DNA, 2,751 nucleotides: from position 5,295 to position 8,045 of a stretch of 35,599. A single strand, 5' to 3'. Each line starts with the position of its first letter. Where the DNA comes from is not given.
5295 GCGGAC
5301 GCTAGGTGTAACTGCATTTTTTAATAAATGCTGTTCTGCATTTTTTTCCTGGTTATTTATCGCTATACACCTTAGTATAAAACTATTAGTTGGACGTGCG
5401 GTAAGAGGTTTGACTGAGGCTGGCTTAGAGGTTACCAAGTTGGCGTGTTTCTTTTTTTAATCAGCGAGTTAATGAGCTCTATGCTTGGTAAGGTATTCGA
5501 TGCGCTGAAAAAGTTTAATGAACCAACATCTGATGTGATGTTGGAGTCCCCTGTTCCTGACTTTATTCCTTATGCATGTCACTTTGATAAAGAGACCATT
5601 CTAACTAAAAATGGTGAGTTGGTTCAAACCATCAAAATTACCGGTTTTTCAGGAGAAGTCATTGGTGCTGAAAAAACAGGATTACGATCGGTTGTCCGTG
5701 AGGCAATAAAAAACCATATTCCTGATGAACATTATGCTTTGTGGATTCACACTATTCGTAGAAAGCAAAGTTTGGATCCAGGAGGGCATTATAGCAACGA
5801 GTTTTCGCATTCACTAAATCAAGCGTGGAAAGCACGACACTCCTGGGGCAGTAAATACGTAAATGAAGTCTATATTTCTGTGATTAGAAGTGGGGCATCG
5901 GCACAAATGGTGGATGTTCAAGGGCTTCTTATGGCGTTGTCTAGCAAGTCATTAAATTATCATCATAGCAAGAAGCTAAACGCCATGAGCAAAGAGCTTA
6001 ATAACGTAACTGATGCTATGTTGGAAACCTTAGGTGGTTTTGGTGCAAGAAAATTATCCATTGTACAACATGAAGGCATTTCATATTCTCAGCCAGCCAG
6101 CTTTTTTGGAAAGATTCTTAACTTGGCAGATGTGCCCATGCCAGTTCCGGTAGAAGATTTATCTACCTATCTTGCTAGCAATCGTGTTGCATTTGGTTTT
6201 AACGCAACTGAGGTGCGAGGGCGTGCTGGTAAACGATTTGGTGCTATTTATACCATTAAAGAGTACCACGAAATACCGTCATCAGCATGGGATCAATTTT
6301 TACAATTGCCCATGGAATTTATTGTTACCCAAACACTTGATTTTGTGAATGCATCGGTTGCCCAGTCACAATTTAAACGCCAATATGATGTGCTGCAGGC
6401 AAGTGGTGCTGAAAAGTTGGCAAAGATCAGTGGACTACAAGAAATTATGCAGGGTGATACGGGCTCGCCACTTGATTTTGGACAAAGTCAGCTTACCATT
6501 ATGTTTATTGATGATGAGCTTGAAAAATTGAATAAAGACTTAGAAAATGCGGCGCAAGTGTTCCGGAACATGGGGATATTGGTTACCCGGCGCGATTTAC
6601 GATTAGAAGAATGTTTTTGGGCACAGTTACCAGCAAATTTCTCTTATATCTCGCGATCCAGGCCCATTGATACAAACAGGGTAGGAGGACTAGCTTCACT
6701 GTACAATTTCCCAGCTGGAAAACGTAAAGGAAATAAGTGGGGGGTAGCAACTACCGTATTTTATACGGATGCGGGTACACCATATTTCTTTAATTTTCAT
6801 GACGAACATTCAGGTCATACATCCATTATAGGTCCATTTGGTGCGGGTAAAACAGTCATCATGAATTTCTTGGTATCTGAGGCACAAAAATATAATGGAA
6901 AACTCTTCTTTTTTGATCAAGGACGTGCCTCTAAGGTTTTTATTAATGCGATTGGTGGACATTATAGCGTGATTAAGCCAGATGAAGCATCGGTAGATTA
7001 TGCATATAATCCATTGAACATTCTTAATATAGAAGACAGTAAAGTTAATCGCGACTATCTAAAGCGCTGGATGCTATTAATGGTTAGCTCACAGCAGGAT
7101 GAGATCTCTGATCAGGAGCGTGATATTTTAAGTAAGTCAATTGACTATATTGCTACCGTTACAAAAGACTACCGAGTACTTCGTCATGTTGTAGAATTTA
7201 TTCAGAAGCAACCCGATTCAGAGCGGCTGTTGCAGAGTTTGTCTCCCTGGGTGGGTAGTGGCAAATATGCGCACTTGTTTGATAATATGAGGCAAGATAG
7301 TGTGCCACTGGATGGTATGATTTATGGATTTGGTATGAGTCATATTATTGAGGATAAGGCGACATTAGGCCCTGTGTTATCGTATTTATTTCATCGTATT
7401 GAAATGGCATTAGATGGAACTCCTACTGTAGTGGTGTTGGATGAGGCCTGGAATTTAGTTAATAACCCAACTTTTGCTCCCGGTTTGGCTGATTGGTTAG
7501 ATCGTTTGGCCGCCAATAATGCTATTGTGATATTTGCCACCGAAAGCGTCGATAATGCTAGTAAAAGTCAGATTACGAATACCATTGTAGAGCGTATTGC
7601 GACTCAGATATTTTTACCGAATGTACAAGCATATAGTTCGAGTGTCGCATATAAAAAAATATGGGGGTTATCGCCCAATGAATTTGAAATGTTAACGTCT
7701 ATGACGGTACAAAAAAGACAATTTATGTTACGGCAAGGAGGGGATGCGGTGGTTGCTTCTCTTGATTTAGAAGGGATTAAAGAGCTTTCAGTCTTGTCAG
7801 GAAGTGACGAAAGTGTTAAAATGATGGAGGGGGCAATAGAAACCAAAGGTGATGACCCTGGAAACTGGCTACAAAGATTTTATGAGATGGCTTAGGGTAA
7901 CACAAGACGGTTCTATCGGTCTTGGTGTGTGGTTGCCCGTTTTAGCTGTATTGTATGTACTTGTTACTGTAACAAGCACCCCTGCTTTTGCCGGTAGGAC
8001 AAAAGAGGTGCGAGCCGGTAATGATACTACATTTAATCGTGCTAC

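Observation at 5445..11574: Orphan VirB4 ATPase translationally coupled to a 1,241-aa cysteine-rich secreted giant: candidate undescribed two-gene envelope module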

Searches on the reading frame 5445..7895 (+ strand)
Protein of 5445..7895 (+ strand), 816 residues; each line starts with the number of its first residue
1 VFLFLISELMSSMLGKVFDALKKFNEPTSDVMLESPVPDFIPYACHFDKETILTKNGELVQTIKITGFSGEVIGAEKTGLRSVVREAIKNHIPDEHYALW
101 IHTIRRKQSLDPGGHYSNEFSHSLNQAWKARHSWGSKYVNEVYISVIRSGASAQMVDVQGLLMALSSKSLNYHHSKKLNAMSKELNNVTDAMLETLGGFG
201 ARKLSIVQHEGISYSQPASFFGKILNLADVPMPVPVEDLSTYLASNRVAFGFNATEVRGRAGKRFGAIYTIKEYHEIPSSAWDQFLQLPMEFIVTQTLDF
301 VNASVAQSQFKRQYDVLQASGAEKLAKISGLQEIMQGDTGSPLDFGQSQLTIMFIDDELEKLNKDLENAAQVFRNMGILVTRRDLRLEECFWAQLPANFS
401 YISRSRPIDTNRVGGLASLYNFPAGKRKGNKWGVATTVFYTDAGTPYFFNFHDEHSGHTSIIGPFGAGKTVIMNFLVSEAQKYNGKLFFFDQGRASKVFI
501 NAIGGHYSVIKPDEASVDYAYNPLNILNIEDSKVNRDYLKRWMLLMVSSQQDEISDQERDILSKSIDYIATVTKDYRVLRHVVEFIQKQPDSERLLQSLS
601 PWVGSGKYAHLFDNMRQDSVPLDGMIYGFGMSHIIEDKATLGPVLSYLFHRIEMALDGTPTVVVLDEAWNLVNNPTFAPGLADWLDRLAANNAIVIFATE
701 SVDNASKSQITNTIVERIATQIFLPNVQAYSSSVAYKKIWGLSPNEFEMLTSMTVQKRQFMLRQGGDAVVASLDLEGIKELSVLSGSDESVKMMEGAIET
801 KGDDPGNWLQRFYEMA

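Call 4: search_protein_families(library=pfam, proteins=[window:5445-7895:+], max_evalue=0.1)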
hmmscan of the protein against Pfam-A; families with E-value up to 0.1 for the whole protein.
window:5445-7895:+ (816 aa): 9 families
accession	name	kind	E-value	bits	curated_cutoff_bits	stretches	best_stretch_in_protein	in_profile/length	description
PF03135.19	CagE_TrbE_VirB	-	8.7e-33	114.4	21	1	203-404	2-204/204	CagE, TrbE, VirB family, component of type IV transporter system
PF19044.6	P-loop_TraG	-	1.7e-09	37.3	25.8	1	460-757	33-349/413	TraG P-loop domain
PF12846.13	AAA_10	-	5.3e-08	32.7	27.5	1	454-591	19-139/362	AAA-like domain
PF13401.12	AAA_22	-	0.00077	20.2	27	1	454-500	3-39/130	AAA domain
PF00005.33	ABC_tran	-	0.0083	17.2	25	1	455-490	10-45/137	ABC transporter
PF24883.2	NPHP3_N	-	0.0098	16.5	24.8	1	456-497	22-65/164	Nephrocystin 3, N-terminal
PF13173.12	AAA_14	-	0.034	14.6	27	0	658-721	61-118/129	AAA domain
PF00004.35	AAA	-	0.036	14.9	21.2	0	654-708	52-117/131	ATPase family associated with various cellular activities (AAA)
PF10412.15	TrwB_AAD_bind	-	0.048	13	20.5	0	454-492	13-51/387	Type IV secretion-system coupling protein DNA-binding domain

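Call 5: search_protein_families(library=ncbifam, proteins=[window:5445-7895:+], max_evalue=0.1)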
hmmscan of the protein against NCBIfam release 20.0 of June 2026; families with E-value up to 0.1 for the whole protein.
window:5445-7895:+ (816 aa): 20 families
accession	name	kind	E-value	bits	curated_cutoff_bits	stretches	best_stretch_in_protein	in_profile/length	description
NF010473.0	PRK13898.1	equivalog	2.6e-195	650.9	1050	1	31-814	15-796/801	type IV secretion system ATPase VirB4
TIGR00929.1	VirB4_CagE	subfamily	3.8e-191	637.3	643.1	1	34-814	5-790/792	VirB4 family type IV secretion/conjugal transfer ATPase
NF010427.0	PRK13853.1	equivalog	2.2e-104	350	957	1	40-813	15-781/789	type IV secretion system protein VirB4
NF010447.0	PRK13873.1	equivalog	1e-68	232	1020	2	349-795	333-773/815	conjugal transfer protein TrbE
NF010404.0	PRK13830.1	subfamily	6.9e-44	149.8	810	1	345-810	341-804/818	conjugal transfer protein TrbE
NF010466.0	PRK13891.1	subfamily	1.1e-43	149.3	1322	1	441-804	473-832/852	conjugal transfer protein TrbE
TIGR02746.1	TraC-F-type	equivalog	4e-23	81.2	567.05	1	286-772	249-758/800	type IV secretion system protein TraC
NF010278.0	PRK13721.1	subfamily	1.4e-06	26.5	1177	1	458-596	481-610/874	type IV secretion system protein TraC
NF041017.1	DNA_import_CedB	equivalog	0.00036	19.3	700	1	444-699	263-513/590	DNA import protein CedB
TIGR03783.1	Bac_Flav_CT_G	subfamily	0.00096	17.1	261.55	1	461-747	443-754/829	TraG family conjugative transposon ATPase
TIGR03771.1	anch_rpt_ABC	equivalog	0.0027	17.4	268.8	0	654-707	126-178/223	anchored repeat-type ABC transporter ATP-binding subunit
TIGR03411.1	urea_trans_UrtD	equivalog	0.0076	15.9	304.1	1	459-492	31-64/242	urea ABC transporter ATP-binding protein UrtD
NF045971.1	conju_CD1110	equivalog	0.0093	14.3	325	1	349-590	313-556/752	VirB4-like conjugal transfer ATPase, CD1110 family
NF010068.0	PRK13548.1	equivalog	0.018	14.1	261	1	459-494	34-69/261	heme ABC transporter ATP-binding protein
NF000988.0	PRK00103.2-2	equivalog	0.053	13.6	199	0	650-712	57-119/156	23S rRNA (pseudouridine(1915)-N(3))-methyltransferase RlmH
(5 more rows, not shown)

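Call 90: search_dna_similar(query=window:5445-7892:+, collection=plasmids, mode=protein, max_evalue=1e-10, max_rows=12)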
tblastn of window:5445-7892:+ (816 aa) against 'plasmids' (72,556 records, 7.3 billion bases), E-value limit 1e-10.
The search stops at 5000 records and this limit was reached: more records match than are counted here, and every count below describes the 5000 best-scoring records only.
Records with a match: at least 5000; places in all: 5327; records where one place covers at least 80% of the query: 4908.
Best place of each record, by identity: <60% 5000.
By first word of the organism name: Escherichia 1461; Klebsiella 800; Salmonella 298; Enterobacter 237; Agrobacterium 231; Rhizobium 213; Campylobacter 210; Citrobacter 154; Xanthomonas 124; Sinorhizobium 120; and 165 more.
By predicted mobility (MOB-suite, as given by PLSDB): conjugative 4219; non-mobilizable 536; mobilizable 245.
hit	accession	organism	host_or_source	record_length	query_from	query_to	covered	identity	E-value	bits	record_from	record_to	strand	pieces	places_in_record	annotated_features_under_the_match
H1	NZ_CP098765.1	Sphingomonas aerolata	cloud water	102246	31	816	96%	32.9%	1e-139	464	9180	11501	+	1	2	VirB4 family type IV secretion/conjugal transfer ATPase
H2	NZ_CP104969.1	Phyllobacterium zundukense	Vicia costata,cell culture,root nodule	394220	34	812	95%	32.6%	1e-115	394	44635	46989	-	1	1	VirB4 family type IV secretion system protein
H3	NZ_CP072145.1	Rhizobium sp. L51/94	Blueberry,cell culture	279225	4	809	99%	31.5%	5e-109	375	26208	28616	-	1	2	VirB4 family type IV secretion/conjugal transfer ATPase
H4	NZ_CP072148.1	Rhizobium sp. K1/93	Himalayan blackberry,cell culture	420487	4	809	99%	31.1%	6e-108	372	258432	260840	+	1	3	VirB4 family type IV secretion/conjugal transfer ATPase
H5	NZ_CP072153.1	Rhizobium sp. K15/93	Himalayan blackberry,cell culture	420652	4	809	99%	31.1%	6e-108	372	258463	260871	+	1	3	VirB4 family type IV secretion/conjugal transfer ATPase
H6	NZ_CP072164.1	Rhizobium sp. B21/90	Himalayan blackberry,cell culture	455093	4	809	99%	31.1%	6e-108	372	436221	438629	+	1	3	VirB4 family type IV secretion/conjugal transfer ATPase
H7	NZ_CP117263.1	Rhizobium tumorigenes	Rubus sp.,pure bacterial culture,Aerial ...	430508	4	809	99%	31.1%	1e-107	370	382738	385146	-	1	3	VirB4 family type IV secretion/conjugal transfer ATPase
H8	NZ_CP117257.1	Rhizobium tumorigenes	Rubus sp.,pure bacterial culture,Aerial ...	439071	4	809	99%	31.1%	1e-107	370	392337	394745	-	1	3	VirB4 family type IV secretion/conjugal transfer ATPase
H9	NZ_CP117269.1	Rhizobium rhododendri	Rhododendron sp.,pure bacterial ...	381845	4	809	99%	30.9%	2e-107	370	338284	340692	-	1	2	VirB4 family type IV secretion/conjugal transfer ATPase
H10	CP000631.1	Rhizobium rhizogenes K84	-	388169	11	812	98%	31.0%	4e-109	375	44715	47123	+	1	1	avhB4a: type IV secretion protein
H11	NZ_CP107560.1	Methylocystis sp. MJC1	whole organism,Alpine Peat Bogs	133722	21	812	97%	31.4%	2e-118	402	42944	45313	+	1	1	VirB4 family type IV secretion/conjugal transfer ATPase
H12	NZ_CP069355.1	Microvirga sp. VF16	Vachellia farnesiana,Cell culture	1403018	34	812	95%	31.7%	4e-120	407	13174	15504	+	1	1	none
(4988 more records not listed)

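Call 91: get_annotated_region(hit=H10, flank=6000)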
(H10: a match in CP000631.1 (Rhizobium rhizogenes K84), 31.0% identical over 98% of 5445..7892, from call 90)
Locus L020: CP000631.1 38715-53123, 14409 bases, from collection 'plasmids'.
description: Agrobacterium radiobacter K84 plasmid pAtK84c, complete sequence
organism: Rhizobium rhizogenes K84 (NCBI taxid 311403)
taxonomy: Bacteria; Pseudomonadota; Alphaproteobacteria; Hyphomicrobiales; Rhizobiaceae; Rhizobium; Rhizobium rhizogenes; Rhizobium rhizogenes K84
host: -; source: -; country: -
typing (MOB-suite, as given by PLSDB): non-mobilizable; replicon rep_cluster_749; mating-pair formation MPF_T
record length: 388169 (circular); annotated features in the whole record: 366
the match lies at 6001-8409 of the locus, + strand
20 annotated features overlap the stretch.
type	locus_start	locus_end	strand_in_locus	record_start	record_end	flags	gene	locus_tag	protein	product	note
CDS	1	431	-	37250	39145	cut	-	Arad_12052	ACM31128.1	hypothetical protein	-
CDS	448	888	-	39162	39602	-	-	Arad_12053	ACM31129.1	conserved hypothetical protein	-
CDS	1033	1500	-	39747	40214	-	-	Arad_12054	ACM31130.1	Staphylococcus nuclease (SNase-like)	-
CDS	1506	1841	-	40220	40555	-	-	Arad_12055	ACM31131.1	conserved hypothetical protein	-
CDS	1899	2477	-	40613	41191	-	exoI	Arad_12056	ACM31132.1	succinoglycan biosynthesis protein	-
CDS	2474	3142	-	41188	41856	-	-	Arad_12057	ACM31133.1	acyltransferase protein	-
CDS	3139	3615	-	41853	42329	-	-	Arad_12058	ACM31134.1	hypothetical protein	-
CDS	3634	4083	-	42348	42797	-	-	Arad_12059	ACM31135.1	hypothetical protein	-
CDS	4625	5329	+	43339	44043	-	-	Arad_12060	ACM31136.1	transglycosylase SLT domain protein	-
CDS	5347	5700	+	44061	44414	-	-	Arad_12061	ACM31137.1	type IV secretion protein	-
CDS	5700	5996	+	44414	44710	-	-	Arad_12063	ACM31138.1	type IV secretion protein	-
CDS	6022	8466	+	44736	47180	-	avhB4a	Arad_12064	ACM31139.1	type IV secretion protein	-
CDS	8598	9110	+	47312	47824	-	-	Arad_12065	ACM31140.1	conserved hypothetical protein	-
CDS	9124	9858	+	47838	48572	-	-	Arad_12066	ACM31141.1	conserved hypothetical protein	-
CDS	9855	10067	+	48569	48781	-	-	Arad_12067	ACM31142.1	hypothetical protein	-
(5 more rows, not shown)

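Call 92: search_protein_families(library=pfam, proteins=[L020:8598-9110:+, L020:9124-9858:+, L020:5347-5700:+, L020:5700-5996:+, L020:10144-11106:+], max_evalue=0.001)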
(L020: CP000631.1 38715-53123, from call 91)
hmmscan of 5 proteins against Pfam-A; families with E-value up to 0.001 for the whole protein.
L020:8598-9110:+ (170 aa): 0 families

L020:9124-9858:+ (244 aa): 1 family
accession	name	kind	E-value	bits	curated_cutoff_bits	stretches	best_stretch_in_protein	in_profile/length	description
PF07996.16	T4SS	-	5e-12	47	24.7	1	26-202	1-174/197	Type IV secretion system proteins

L020:5347-5700:+ (117 aa): 1 family
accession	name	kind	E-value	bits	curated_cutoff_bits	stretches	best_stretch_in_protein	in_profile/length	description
PF04956.18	TrbC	-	1.2e-16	61.1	27.9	1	21-110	9-97/98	TrbC/VIRB2 pilin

L020:5700-5996:+ (98 aa): 1 family
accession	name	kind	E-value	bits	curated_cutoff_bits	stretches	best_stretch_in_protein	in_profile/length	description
PF05101.18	VirB3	-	2.1e-18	66.8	23.9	1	11-92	3-84/84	Type IV secretory pathway, VirB3-like protein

L020:10144-11106:+ (320 aa): 1 family
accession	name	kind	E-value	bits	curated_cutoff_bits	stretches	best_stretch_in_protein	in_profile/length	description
PF04610.19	TrbL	-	2.2e-35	122.8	25.9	1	17-240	1-212/215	TrbL/VirB6 plasmid conjugal transfer protein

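Call 95: find_homologous_proteins(query=window:5445-7892:+, max_evalue=1e-50)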
Query window:5445-7892:+ (816 aa): 775 proteins with E <= 1e-50 among 8000 candidates; the best 120 are listed.
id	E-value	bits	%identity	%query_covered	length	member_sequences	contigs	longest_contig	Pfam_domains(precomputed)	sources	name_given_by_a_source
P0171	0.0e+0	1838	100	99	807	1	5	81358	PF19044.7,PF27097.1,PF12846.14,PF03135.20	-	-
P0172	0.0e+0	1091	58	98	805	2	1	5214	PF19044.7,PF27097.1,PF03135.20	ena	-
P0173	0.0e+0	1067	57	97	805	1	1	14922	PF19044.7,PF27097.1,PF12846.14,PF03135.20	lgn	-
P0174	0.0e+0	1055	57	98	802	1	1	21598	PF19044.7,PF27097.1,PF03135.20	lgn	-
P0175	2.1e-292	990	55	98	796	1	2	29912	PF19044.7,PF27097.1,PF03135.20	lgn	-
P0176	3.2e-292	990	55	98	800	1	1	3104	PF19044.7,PF27097.1,PF03135.20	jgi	jgi:type IV secretion system protein VirB4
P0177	3.0e-290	983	53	96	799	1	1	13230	PF19044.7,PF27097.1,PF12846.14,PF03135.20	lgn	-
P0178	7.9e-290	982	54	98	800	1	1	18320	PF19044.7,PF27097.1,PF03135.20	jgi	jgi:type IV secretion system protein VirB4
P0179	7.2e-289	979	53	98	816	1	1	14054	PF19044.7,PF27097.1,PF12846.14,PF03135.20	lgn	-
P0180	7.4e-287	972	54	98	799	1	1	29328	PF19044.7,PF27097.1,PF03135.20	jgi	jgi:type IV secretion system protein VirB4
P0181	3.8e-285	966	53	96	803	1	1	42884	PF19044.7,PF27097.1,PF03135.20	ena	-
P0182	1.2e-284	965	54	96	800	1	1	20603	PF19044.7,PF27097.1,PF12846.14,PF03135.20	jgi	jgi:type IV secretion system protein VirB4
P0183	1.6e-284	964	53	98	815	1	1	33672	PF19044.7,PF27097.1,PF03135.20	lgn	-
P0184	1.1e-283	961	52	99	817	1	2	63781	PF19044.7,PF27097.1,PF03135.20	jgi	jgi:type IV secretion system protein VirB4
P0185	2.2e-280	951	53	98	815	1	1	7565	PF19044.7,PF27097.1,PF03135.20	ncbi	-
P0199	2.9e-262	891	51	96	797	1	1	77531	PF19044.7,PF27097.1,PF03135.20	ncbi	-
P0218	8.1e-241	820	48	96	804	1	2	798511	PF19044.7,PF27097.1,PF12846.14,PF03135.20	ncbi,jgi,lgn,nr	ncbi:MAG: VirB4 family type secretion/conjugal transfer ATPase [Rickettsiales bacterium]|jgi:type IV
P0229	1.1e-232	793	46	98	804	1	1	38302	PF27097.1,PF03135.20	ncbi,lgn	-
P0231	1.6e-231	789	45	97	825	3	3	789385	PF19044.7,PF27097.1,PF12846.14,PF03135.20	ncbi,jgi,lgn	jgi:type IV secretion system protein VirB4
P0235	5.2e-229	781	46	97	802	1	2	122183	PF19044.7,PF27097.1,PF12846.14,PF03135.20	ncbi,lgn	-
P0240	1.3e-226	773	46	96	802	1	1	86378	PF19044.7,PF27097.1,PF12846.14,PF03135.20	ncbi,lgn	-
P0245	7.9e-222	757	44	98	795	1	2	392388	PF19044.7,PF27097.1,PF03135.20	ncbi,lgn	-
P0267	4.4e-214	731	44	95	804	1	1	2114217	PF19044.7,PF27097.1,PF12846.14,PF03135.20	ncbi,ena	-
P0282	1.0e-208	714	43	96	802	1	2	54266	PF19044.7,PF27097.1,PF12846.14,PF03135.20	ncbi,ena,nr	ncbi:MAG: ATP-binding protein [Alphaproteobacteria bacterium]|nr:ATP-binding protein [Alphaproteobac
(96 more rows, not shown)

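Call 96: list_cluster_members(proteins=[P0185, P0199, P0218, P0229, P0231, P0235, P0240, P0245, P0267, P0282])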
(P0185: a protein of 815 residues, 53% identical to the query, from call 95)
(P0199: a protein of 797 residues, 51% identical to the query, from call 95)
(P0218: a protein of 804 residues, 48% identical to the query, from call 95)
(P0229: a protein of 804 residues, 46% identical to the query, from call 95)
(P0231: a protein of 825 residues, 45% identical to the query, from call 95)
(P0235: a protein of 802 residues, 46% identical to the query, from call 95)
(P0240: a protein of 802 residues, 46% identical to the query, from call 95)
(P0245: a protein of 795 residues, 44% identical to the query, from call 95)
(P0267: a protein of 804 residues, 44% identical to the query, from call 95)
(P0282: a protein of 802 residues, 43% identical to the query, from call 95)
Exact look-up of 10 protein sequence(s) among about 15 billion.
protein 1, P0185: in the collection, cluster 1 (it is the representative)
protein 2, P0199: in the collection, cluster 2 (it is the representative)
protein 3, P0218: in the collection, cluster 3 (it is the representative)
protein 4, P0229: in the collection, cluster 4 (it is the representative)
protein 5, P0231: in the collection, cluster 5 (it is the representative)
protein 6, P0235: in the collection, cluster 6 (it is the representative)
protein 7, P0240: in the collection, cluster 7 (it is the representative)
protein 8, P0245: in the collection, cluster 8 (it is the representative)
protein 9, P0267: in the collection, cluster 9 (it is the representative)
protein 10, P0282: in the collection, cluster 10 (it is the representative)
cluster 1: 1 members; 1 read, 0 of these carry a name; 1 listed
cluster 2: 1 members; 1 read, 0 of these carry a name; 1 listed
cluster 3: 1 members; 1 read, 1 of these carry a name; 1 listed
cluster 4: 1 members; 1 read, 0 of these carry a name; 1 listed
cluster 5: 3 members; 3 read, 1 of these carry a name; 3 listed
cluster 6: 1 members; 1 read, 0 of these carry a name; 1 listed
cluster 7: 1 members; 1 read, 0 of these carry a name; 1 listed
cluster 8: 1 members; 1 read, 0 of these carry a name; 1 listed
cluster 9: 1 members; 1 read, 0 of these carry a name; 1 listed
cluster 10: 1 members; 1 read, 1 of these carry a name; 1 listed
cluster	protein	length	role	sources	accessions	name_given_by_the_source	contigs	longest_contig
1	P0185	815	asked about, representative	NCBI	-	-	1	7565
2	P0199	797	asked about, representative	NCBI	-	-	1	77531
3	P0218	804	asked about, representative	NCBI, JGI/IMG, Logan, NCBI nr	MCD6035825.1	MAG: VirB4 family type secretion/conjugal transfer ATPase [Rickettsiales bacterium] | type IV secretion system protein VirB4 | VirB4 family type secretion/conjugal transfer ATPase [Rickettsiales bacterium]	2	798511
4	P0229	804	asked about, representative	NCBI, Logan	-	-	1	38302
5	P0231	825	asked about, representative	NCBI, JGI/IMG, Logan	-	type IV secretion system protein VirB4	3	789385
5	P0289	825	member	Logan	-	-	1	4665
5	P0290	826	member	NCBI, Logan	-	-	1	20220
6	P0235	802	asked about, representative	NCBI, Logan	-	-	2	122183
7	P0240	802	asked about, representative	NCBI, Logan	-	-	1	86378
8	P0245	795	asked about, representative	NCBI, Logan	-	-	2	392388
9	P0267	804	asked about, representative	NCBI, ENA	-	-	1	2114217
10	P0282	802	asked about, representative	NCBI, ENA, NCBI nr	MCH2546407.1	MAG: ATP-binding protein [Alphaproteobacteria bacterium] | ATP-binding protein [Alphaproteobacteria bacterium]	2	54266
